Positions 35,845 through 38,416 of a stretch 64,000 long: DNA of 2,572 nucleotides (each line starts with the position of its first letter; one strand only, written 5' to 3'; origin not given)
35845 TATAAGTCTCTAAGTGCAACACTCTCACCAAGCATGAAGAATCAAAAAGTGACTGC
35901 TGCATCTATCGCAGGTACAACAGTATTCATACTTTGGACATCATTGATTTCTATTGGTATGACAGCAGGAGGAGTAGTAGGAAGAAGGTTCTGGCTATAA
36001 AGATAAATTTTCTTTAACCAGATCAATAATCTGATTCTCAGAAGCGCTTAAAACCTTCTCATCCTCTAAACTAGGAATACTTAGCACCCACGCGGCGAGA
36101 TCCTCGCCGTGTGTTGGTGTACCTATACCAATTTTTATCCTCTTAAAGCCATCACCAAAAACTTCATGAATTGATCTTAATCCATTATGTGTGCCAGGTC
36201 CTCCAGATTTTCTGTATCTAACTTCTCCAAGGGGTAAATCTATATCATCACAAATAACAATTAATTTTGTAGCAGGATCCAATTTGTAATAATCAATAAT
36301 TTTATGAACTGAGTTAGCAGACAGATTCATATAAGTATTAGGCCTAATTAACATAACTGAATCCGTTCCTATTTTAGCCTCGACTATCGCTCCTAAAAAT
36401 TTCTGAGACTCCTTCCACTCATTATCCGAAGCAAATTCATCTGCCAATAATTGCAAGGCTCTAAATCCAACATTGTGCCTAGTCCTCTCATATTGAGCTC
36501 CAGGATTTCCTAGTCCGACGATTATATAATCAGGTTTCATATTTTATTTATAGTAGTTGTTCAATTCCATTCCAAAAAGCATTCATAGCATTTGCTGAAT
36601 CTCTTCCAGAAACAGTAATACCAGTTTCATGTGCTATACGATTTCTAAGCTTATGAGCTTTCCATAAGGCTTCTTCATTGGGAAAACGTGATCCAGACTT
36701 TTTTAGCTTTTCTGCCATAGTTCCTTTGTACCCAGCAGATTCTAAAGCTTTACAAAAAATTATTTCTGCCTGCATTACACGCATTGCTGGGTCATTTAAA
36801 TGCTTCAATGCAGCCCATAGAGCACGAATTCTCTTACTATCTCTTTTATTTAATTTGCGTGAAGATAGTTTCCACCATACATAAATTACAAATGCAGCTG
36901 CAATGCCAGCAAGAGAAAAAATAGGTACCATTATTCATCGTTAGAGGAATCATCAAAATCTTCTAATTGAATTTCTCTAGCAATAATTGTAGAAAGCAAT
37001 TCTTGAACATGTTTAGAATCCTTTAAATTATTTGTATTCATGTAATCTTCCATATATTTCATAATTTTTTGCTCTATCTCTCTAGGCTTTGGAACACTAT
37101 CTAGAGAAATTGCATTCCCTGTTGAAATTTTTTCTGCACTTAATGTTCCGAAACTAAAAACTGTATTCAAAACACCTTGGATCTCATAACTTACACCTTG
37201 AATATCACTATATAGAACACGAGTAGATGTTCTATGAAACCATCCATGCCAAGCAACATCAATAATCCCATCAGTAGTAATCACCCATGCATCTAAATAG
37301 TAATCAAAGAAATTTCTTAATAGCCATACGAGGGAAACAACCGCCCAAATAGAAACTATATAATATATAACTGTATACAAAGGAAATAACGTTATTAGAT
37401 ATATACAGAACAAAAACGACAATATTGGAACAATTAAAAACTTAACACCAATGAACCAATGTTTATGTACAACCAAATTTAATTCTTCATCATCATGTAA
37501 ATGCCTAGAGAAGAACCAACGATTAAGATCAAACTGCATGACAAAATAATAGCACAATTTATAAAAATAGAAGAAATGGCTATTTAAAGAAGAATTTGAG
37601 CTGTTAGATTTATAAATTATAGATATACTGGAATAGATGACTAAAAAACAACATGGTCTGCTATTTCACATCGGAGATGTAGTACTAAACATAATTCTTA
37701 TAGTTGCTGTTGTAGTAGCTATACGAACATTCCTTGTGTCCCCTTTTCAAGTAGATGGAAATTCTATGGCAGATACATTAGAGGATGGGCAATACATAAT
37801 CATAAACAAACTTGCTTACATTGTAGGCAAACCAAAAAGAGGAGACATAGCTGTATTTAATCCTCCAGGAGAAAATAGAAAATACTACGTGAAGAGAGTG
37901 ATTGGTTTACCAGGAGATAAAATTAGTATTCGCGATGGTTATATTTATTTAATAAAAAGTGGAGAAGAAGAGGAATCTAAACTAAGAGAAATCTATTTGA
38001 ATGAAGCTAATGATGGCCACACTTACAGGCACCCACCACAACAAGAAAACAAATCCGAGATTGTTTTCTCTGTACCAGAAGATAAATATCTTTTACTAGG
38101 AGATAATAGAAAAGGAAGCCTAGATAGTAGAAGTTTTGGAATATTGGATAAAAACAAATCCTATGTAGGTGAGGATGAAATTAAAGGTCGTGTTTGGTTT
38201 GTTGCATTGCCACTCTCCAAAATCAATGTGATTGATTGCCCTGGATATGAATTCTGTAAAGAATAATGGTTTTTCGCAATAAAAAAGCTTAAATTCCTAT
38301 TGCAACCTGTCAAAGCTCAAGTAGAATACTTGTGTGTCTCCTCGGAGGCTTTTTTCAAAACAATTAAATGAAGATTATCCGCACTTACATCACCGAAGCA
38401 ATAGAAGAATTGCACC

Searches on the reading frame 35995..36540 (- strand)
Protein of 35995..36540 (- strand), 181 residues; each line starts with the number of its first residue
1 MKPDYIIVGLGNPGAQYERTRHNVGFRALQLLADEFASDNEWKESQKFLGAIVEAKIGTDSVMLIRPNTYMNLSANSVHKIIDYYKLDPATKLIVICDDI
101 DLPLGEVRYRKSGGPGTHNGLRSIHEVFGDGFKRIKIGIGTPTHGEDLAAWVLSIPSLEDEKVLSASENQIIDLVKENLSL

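Call 13: search_protein_families(library=pfam, proteins=[window:35995-36540:-], max_evalue=0.001)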
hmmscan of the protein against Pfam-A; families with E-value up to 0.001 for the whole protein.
window:35995-36540:- (181 aa): 1 family
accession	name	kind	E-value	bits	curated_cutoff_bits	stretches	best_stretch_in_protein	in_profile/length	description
PF01195.25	Pept_tRNA_hydro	-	2.5e-53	181.1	27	1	6-177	1-169/183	Peptidyl-tRNA hydrolase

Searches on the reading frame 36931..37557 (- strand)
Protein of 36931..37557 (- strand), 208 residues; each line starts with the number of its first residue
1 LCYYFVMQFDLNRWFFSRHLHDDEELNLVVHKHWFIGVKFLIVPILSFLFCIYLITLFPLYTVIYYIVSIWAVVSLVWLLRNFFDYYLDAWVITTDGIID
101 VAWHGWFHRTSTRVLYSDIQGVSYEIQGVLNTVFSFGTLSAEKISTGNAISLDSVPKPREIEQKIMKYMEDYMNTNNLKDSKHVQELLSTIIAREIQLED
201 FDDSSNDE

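Call 13: search_protein_families(library=pfam, proteins=[window:36931-37557:-], max_evalue=0.001)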
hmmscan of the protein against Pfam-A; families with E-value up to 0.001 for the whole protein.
window:36931-37557:- (208 aa): 1 family
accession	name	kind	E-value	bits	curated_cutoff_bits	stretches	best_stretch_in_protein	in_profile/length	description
PF03703.20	bPH_2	-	7.5e-05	23.3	22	1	104-165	17-78/78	Bacterial PH domain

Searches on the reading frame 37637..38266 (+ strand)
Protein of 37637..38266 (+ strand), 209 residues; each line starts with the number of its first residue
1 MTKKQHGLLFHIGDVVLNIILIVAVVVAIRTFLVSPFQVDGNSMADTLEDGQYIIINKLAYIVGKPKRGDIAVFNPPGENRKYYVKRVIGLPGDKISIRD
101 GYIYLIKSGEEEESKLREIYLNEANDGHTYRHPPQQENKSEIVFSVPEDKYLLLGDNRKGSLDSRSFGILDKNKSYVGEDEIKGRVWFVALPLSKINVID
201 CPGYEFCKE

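Call 13: search_protein_families(library=pfam, proteins=[window:37637-38266:+], max_evalue=0.001)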
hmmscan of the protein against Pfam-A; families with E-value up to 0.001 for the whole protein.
window:37637-38266:+ (209 aa): 2 families
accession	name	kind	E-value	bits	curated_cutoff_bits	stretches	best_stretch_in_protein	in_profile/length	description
PF10502.14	Peptidase_S26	-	3.8e-44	151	22.9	1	14-178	3-161/168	Signal peptidase, peptidase S26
PF00717.28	Peptidase_S24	-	2.3e-05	24.5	23.3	1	38-97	39-90/116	Peptidase S24-like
